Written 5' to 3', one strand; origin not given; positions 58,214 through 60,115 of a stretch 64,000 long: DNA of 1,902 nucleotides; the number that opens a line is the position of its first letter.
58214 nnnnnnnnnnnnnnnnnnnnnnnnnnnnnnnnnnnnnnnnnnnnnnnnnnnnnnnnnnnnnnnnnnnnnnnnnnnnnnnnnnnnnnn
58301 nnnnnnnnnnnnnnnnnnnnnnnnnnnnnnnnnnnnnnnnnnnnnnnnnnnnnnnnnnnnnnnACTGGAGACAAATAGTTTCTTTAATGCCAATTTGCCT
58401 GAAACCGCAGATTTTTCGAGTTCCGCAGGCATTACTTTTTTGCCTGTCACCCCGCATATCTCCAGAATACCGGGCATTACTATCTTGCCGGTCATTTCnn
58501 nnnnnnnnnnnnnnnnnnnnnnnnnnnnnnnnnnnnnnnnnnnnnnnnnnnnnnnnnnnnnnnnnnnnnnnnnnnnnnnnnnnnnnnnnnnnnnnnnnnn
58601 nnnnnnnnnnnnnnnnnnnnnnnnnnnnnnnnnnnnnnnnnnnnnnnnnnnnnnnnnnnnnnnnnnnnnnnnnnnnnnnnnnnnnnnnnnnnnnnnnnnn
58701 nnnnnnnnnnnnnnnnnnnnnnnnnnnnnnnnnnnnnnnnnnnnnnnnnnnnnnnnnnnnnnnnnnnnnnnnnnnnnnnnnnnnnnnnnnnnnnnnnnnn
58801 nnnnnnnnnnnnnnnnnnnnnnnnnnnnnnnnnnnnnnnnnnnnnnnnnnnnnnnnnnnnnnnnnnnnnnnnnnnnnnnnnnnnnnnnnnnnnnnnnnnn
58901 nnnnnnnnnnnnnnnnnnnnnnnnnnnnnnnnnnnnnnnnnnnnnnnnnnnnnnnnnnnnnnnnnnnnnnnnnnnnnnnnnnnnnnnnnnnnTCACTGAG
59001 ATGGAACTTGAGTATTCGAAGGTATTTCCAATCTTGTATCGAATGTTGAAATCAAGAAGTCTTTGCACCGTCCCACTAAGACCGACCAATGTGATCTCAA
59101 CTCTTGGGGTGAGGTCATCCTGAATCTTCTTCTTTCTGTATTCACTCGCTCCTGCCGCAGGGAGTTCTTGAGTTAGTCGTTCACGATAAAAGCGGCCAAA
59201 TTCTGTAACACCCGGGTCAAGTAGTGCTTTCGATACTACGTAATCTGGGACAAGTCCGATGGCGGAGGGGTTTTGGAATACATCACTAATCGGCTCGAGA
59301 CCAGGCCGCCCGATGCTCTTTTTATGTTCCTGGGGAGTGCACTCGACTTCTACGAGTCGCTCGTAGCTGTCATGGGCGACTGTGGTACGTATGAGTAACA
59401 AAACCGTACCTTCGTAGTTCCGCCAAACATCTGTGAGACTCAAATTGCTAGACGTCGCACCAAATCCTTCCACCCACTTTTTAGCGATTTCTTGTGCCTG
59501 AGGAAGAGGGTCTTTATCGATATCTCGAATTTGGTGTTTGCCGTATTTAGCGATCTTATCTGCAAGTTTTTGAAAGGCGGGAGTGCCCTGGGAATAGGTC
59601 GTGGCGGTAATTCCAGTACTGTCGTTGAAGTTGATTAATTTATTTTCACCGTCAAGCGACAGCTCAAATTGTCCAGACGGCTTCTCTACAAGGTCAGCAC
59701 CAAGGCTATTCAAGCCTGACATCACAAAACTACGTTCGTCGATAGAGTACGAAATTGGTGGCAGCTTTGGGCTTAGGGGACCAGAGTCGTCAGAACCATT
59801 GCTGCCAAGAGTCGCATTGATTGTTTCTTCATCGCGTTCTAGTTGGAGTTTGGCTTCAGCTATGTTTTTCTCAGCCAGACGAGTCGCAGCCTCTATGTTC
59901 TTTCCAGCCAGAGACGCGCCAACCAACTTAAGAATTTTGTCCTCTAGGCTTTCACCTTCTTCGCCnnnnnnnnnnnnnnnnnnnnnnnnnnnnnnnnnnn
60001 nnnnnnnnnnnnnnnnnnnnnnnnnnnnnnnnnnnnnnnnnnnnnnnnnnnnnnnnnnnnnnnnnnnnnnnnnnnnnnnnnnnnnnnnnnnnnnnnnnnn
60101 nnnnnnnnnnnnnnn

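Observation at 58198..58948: Novel tandem SGK repeat domain in the C-terminal extension of the SNF2 helicase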

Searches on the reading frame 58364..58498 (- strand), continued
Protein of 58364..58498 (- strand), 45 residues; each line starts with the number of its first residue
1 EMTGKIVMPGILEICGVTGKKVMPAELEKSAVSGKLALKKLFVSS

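Call 104: find_encoding_contigs(protein=P0062, flank=9000, max_places=2)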
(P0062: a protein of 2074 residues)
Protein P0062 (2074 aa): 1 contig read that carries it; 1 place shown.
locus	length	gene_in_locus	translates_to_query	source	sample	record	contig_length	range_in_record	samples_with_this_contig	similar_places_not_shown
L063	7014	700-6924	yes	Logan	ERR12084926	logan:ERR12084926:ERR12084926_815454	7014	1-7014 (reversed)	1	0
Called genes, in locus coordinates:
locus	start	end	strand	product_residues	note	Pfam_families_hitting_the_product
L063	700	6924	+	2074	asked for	PF00176:SNF2-rel_dom, PF04851:ResIII, PF00270:DEAD, PF00271:Helicase_C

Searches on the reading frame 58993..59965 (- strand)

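Call 54: find_homologous_proteins(query=window:58993-59965:-, max_evalue=0.001)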
Query window:58993-59965:- (324 aa): 16 proteins with E <= 0.001 among 4988 candidates.
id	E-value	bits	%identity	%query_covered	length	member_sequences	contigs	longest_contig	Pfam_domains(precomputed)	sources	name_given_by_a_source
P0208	9.7e-86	306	47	100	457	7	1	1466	-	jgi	jgi:hypothetical protein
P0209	8.9e-77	276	44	100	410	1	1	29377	-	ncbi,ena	-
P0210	2.3e-76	275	44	100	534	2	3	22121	PF00271.38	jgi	jgi:hypothetical protein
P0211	3.6e-73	264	44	100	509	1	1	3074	PF00271.38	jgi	jgi:helicase-like protein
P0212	5.0e-68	248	45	85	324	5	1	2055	-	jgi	-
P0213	1.6e-67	246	45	85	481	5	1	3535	PF00271.38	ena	-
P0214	2.0e-59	219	41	88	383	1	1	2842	-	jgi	jgi:hypothetical protein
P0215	4.7e-57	211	41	79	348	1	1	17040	-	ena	-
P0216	2.8e-54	202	47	70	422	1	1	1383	PF00271.38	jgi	jgi:hypothetical protein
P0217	3.0e-53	199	44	73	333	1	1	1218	-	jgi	jgi:hypothetical protein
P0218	4.1e-53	199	40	77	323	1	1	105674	-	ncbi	-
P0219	5.3e-50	188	45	66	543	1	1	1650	PF00271.38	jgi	jgi:hypothetical protein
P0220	3.2e-44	169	43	65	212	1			-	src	-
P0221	1.3e-42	164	43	63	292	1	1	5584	-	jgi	jgi:hypothetical protein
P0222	8.4e-36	142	37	72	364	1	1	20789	PF00271.38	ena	-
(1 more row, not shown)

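Call 63: predict_structure(alignment_id=A4)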
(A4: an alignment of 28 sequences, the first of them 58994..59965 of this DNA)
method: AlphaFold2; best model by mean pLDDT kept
length: 324 residues; sequences in the alignment: 28
mean_pLDDT: 83.4   pTM: 0.56
mean pLDDT of the five models: 83.4, 83.3, 82.3, 81.4, 80.3
residues with pLDDT >= 90: 146; 70-90: 134; 50-70: 25; < 50: 19
segments of 3 or more residues with pLDDT < 50: 1-4, 55-65, 71-73
pLDDT, mean of each block of 10 residues (from residue 1): 62 70 73 88 82 51 49 66 82 88 89 76 87 75 71 92 93 95 93 89 89 93 84 89 94 91 93 93 93 89 95 90 94
secondary structure, 60 per line:
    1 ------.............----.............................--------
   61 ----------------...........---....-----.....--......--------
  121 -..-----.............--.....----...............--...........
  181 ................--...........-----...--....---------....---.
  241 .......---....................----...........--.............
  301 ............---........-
elements in order: H7-19 H24-52 H77-87 E91-94 E100-104 E107-112 H129-141 E144-148 H153-167 E170-196 E199-209 E215-217 H220-223 H233-236 H240-247 H251-270 H275-285 E288-312 E316-323
